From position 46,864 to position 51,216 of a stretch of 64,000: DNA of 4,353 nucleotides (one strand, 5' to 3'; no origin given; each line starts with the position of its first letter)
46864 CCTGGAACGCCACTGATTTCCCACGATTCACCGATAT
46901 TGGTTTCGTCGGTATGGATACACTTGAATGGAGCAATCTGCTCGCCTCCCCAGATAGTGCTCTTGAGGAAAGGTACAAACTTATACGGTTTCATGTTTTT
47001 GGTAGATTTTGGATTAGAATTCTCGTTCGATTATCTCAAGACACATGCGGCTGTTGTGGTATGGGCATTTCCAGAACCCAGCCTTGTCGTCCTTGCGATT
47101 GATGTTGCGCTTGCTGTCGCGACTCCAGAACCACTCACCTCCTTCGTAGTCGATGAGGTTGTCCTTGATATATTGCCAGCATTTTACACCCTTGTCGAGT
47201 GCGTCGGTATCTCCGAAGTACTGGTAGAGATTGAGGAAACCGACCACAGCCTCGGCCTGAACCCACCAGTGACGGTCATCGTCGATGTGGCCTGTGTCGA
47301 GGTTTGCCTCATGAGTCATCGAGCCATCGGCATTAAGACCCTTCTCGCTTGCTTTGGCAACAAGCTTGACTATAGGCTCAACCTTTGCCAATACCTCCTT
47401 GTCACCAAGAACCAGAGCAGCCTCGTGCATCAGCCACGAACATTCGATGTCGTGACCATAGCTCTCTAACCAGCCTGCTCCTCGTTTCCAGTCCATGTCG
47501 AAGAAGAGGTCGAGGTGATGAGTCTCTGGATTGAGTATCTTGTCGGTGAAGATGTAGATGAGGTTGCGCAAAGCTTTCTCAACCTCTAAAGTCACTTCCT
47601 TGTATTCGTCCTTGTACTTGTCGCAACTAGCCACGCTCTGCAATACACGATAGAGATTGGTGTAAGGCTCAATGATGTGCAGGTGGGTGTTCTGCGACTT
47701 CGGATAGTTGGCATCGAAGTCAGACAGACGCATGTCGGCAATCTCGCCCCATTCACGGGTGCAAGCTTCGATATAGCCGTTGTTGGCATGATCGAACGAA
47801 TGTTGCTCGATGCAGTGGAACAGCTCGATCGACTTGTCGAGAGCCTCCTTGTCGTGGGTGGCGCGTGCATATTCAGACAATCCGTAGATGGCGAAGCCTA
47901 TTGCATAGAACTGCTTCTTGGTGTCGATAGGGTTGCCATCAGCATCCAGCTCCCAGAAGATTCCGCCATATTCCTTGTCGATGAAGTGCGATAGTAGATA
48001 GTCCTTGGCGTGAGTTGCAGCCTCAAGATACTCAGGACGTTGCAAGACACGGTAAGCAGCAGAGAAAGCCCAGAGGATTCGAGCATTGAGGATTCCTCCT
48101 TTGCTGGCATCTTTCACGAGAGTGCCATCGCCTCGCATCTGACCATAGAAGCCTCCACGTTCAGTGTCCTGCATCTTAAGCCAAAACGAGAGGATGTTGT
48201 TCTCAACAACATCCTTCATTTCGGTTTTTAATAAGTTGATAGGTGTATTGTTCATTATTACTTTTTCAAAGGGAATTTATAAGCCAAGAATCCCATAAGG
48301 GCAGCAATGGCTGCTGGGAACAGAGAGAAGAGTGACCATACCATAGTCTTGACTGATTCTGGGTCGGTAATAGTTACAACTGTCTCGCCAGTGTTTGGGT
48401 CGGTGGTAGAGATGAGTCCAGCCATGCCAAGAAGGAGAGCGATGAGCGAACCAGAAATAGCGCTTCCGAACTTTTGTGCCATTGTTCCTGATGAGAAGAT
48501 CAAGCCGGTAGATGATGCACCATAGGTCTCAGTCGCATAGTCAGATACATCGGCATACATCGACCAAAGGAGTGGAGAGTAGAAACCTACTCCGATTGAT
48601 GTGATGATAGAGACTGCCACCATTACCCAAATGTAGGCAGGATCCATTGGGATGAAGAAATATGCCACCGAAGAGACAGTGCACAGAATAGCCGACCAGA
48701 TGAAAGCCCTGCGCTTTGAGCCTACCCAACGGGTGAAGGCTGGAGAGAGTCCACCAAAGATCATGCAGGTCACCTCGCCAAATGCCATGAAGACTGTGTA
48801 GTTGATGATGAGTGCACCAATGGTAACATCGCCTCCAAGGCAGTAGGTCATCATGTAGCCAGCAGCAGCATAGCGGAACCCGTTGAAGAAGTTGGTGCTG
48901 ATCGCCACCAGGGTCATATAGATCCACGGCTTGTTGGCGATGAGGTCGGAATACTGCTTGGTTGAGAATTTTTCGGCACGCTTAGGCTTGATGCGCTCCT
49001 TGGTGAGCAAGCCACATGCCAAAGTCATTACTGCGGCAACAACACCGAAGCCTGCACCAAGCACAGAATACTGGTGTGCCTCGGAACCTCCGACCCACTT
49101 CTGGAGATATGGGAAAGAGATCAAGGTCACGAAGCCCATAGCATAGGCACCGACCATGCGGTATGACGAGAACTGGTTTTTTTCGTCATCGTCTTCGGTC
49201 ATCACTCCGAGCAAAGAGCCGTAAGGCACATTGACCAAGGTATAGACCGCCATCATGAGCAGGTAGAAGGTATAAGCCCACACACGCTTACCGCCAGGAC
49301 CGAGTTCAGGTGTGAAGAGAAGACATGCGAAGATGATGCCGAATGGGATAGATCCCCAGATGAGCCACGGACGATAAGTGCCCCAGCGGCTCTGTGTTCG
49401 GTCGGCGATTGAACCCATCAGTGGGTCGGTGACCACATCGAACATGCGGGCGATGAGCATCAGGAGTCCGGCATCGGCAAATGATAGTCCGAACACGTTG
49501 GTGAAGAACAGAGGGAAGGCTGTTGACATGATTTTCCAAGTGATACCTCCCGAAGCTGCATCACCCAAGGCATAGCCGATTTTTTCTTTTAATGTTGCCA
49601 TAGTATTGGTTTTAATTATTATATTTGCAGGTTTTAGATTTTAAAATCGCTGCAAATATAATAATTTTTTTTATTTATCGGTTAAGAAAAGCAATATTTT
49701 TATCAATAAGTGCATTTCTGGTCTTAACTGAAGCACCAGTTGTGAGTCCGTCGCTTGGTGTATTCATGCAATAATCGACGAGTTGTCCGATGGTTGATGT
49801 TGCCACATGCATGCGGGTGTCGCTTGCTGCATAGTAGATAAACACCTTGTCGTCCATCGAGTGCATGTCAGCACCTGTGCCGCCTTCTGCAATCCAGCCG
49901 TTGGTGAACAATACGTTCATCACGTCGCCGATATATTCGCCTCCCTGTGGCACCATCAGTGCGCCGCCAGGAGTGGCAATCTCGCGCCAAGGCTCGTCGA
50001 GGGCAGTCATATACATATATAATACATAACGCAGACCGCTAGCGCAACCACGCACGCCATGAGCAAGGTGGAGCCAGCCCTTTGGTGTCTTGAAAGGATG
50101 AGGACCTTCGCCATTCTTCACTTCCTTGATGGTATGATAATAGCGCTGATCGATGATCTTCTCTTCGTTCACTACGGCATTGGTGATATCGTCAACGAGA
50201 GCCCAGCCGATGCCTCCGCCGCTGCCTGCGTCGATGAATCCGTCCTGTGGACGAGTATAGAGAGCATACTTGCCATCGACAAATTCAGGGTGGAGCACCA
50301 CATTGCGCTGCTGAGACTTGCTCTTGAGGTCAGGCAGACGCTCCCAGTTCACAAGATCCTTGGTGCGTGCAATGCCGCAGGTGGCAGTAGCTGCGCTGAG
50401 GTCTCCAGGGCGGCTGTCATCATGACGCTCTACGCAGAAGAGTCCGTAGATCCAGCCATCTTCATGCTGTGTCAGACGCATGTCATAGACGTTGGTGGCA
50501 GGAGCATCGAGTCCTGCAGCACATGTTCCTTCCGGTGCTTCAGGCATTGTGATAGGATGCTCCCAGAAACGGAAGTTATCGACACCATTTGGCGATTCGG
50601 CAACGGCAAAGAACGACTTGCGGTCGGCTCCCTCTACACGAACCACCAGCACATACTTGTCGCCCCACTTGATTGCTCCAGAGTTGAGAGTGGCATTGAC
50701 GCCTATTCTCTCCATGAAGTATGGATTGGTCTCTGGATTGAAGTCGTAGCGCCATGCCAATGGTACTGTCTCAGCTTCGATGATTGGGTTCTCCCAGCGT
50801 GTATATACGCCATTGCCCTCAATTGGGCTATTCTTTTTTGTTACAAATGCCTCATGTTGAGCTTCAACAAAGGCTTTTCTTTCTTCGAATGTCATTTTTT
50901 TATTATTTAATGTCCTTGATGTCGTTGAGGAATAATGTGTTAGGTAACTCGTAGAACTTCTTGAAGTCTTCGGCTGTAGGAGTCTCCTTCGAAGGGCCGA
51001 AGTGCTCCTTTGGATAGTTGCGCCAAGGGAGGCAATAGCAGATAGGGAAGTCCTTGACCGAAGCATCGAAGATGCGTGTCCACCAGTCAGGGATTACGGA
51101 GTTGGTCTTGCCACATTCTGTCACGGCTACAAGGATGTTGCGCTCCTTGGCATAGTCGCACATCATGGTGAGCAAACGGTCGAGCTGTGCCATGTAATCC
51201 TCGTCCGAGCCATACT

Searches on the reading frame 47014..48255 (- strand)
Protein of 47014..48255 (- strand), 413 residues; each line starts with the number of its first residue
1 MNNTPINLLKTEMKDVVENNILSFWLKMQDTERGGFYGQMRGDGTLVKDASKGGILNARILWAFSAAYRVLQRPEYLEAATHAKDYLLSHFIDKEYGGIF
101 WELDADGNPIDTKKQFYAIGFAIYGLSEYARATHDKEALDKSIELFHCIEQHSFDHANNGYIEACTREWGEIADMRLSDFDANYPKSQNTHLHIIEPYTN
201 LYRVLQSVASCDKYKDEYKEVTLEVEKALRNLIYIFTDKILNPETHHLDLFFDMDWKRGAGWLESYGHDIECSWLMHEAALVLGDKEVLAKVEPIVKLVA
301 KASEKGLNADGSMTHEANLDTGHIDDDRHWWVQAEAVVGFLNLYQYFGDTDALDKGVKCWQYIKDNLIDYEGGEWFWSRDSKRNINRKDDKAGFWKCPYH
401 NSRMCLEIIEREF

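Call 59: search_protein_families(library=pfam, proteins=[window:47014-48255:-], max_evalue=0.00001)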
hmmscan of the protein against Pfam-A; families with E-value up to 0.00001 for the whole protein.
window:47014-48255:- (413 aa): 1 family
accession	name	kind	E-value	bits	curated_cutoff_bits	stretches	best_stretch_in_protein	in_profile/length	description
PF07221.17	GlcNAc_2-epim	-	4.3e-36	125.3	23.4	1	35-396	1-340/347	N-acylglucosamine 2-epimerase (GlcNAc 2-epimerase)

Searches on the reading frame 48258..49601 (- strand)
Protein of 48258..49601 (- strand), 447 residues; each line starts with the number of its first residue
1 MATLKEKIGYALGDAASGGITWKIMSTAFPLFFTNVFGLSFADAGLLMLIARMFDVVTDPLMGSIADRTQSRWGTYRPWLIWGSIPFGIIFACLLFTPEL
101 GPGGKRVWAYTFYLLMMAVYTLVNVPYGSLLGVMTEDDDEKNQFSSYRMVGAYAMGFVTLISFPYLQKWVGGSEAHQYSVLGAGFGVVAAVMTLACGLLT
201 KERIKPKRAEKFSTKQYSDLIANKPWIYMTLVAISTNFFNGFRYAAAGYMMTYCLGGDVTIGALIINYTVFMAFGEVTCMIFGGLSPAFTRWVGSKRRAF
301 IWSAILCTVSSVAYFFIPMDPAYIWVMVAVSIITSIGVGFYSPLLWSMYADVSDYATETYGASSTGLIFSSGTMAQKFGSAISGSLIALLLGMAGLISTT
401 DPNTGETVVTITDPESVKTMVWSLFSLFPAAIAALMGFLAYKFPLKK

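Call 59: search_protein_families(library=pfam, proteins=[window:48258-49601:-], max_evalue=0.00001)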
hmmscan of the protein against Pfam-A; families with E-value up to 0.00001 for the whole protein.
window:48258-49601:- (447 aa): 2 families
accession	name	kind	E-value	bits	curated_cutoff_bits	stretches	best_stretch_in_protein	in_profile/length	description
PF13347.12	MFS_2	-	5.4e-70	236.5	27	1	9-446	1-426/427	MFS/sugar transport protein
PF07690.21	MFS_1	-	1.7e-14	53.9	33.4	1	19-365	9-337/347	Major Facilitator Superfamily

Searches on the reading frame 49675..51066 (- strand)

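Call 59: search_protein_families(library=pfam, proteins=[window:49675-51066:-], max_evalue=0.00001)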
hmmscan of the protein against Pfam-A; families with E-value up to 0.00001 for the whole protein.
window:49675-51066:- (463 aa): 1 family
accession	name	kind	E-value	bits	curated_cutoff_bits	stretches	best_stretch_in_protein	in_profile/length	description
PF04041.19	Glyco_hydro_130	-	9.1e-12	45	26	1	225-433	120-318/320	beta-1,4-mannooligosaccharide phosphorylase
